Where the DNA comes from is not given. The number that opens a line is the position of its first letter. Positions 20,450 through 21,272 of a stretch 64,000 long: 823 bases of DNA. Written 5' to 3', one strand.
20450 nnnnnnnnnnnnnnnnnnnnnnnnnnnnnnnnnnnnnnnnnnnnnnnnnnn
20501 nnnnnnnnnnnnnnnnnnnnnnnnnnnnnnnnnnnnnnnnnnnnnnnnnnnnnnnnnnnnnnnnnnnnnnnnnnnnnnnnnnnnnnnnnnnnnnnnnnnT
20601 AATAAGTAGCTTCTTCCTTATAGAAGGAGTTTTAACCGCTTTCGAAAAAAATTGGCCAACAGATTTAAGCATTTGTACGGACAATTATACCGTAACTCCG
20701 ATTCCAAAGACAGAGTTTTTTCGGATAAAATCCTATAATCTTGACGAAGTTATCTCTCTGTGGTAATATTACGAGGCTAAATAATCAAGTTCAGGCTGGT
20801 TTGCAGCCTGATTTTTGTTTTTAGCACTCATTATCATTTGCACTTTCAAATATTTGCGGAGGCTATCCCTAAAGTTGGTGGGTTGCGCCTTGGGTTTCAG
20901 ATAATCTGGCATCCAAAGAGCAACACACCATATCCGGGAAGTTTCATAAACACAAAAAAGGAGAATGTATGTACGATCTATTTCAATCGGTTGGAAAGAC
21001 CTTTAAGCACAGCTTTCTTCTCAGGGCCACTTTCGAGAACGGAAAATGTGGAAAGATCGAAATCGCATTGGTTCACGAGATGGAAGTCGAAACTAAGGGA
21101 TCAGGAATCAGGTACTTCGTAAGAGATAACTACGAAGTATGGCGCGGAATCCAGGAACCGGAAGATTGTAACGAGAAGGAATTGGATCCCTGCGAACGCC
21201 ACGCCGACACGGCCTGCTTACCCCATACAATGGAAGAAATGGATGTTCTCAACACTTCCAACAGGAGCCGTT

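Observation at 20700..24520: Five-gene plus-strand island wedged between rplO and secY, splitting the universally linked spc-secY junction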

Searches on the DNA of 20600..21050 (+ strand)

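Call 36: search_rna_families(source=window, start=20600, end=21050, threshold=evalue, max_evalue=10, show_alignments=2)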
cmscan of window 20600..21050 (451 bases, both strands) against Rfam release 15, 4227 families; matches with E-value up to 10: 4.
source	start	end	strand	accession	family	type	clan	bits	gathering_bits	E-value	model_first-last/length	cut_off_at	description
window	20775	20923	-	RF02615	BSR0626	Gene; sRNA;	-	15.2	155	3.7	1-128/128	no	Brucella sRNA 0626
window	20708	20894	+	RF02176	SMAD5-AS1_4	Gene; lncRNA;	-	13.8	50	8.5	1-173/173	no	SMAD5 antisense RNA 1 conserved region 4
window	20801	20870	-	RF01310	sR7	Gene; snRNA; snoRNA; CD-box;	-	11.2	37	5.1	1-57/57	no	Small nucleolar RNA sR7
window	20762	20820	+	RF01472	rli40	Gene; sRNA;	-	10.7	100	3.1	1-263/263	no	Listeria sRNA rli40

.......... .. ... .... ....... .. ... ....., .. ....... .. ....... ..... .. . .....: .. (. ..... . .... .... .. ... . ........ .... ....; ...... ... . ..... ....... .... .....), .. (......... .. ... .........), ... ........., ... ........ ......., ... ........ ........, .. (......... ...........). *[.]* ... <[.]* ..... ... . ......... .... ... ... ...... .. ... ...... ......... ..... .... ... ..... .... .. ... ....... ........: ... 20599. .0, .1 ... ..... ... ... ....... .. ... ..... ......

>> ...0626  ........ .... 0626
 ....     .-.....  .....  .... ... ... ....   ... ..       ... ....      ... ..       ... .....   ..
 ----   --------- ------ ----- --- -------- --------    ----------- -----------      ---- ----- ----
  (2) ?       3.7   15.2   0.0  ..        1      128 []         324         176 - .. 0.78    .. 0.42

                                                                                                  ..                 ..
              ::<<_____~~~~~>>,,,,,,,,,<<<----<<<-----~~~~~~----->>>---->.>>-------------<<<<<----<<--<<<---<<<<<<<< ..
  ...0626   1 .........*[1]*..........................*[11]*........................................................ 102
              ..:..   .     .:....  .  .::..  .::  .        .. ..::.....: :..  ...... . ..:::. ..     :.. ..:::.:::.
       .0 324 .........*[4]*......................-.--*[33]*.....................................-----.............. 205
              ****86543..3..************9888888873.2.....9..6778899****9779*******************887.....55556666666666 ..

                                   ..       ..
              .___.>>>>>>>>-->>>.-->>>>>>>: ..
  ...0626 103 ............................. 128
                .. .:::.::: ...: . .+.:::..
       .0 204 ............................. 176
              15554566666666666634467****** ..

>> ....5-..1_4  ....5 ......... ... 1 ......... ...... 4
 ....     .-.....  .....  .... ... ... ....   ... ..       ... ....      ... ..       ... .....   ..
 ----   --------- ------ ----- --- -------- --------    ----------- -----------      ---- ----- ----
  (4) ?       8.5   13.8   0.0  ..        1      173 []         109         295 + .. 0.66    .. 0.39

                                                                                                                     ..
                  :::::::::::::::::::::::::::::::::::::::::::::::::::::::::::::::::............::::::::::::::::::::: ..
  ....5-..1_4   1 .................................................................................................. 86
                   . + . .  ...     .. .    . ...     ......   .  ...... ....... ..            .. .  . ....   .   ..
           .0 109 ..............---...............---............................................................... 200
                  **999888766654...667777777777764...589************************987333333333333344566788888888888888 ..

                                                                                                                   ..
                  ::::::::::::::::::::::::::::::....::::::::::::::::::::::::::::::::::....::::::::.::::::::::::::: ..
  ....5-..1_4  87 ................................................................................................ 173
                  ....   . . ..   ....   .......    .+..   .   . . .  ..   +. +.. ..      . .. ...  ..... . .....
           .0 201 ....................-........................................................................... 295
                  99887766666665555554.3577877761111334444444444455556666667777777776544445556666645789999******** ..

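Call 85: build_rna_model(alignment_id=A8)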
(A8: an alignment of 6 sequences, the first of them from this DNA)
Model R1 built from alignment A8 (6 sequences, 189 columns); structure: RNAalifold consensus.
model positions 92; base pairs 19; branch points 1; effective number of sequences 2.21; information 0.62 bits per position. Calibrated on 0.2 Mb of random sequence (short: E-values are rough).
structure used (alignment columns):
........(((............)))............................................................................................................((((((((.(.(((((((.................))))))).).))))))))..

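Call 87: search_with_rna_model(model_id=R1, sources=[window, L011, L012, L013, L014, L015, L016, L017, L018, L019, L020, L021, L022, L023, L024, L025, L026, L027, L028, L029, L030, L031, L032, L033, L034, L035, L036, L037, L038, L039, L040, L041, L042, L043, L044, L045, L046, L047, L048, L049, L050, L051, L052, L053, L054, L055, L056, L057, L058, L059, L060, L062, L066, L075, L078, L086, L090, L095, L113], max_evalue=1)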
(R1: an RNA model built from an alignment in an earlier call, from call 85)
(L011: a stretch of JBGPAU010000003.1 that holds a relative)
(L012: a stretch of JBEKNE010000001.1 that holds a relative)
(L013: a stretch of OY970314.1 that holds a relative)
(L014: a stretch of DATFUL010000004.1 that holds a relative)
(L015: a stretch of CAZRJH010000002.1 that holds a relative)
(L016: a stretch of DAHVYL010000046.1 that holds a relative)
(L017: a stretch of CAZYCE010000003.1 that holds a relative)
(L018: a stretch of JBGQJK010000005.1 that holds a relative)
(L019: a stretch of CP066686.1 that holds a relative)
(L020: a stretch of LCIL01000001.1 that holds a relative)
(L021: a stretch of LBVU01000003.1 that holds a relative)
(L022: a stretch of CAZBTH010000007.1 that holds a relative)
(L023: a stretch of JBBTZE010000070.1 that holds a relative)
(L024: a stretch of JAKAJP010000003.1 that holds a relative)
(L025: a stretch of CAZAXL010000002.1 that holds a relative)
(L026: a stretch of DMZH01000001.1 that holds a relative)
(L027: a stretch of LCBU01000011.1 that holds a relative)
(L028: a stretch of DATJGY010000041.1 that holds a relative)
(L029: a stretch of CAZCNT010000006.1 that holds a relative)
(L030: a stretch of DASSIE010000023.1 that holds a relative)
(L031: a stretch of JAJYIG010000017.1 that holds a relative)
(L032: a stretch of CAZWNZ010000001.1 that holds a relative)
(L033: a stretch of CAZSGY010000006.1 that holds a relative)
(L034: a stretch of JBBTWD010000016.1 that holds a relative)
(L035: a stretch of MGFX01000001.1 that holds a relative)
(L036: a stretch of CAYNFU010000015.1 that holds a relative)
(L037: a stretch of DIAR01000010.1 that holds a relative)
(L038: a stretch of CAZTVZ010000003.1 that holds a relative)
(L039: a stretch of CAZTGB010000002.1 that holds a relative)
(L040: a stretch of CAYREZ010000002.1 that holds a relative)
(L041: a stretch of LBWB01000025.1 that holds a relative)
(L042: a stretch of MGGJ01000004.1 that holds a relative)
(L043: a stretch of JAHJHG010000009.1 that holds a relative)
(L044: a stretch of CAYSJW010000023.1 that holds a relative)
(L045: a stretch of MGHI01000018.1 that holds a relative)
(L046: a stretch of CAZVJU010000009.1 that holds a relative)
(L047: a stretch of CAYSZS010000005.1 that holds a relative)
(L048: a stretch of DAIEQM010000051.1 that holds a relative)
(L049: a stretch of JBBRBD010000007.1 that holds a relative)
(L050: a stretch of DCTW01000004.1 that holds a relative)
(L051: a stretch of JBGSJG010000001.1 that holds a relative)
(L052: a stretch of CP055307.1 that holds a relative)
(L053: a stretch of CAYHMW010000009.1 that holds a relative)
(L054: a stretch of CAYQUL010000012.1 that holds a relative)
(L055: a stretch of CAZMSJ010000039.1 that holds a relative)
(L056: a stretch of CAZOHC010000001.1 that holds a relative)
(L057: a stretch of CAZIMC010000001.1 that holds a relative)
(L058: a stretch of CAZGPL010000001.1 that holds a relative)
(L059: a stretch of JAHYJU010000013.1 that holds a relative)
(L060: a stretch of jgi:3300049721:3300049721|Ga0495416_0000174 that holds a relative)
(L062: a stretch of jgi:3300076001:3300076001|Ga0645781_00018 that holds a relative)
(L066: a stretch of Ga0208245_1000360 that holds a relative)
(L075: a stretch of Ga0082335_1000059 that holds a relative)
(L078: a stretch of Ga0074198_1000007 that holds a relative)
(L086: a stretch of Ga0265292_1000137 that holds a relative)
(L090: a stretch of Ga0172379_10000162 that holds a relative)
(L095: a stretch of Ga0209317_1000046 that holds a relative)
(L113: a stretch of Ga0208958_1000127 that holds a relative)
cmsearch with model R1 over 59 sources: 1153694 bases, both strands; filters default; matches with E-value up to 1: 13.
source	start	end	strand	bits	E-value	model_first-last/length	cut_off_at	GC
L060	9459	9550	+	98.8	5.5e-18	1-92/92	no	0.38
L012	9746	9839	-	87.7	1.4e-15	1-92/92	no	0.4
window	20836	20927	+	84.2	7.6e-15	1-92/92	no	0.45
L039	11875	11974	-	77.9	1.7e-13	1-92/92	no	0.43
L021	11852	11936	-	74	1.1e-12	1-92/92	no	0.41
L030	9668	9842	-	69.7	9.8e-12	1-92/92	no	0.45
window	20879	20972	-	39.2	3.2e-05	1-92/92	no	0.43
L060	9502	9620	-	38.5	4.7e-05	1-92/92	no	0.41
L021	11818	11901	+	33.2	0.00064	1-92/92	no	0.37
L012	9706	9797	+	28.9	0.0053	1-92/92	no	0.36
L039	11829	11926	+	24.3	0.052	1-92/92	no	0.45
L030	9643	9717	+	24.1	0.056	1-92/92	no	0.37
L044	942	1068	+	21.4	0.22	1-92/92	no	0.35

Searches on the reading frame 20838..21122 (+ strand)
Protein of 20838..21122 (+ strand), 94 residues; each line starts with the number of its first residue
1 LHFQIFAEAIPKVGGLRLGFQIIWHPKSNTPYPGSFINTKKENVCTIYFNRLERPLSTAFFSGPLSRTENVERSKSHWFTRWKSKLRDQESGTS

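Call 4: search_protein_families(library=pfam, proteins=[window:20838-21122:+], max_evalue=0.01)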
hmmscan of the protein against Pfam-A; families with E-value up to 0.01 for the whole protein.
window:20838-21122:+ (94 aa): 0 families
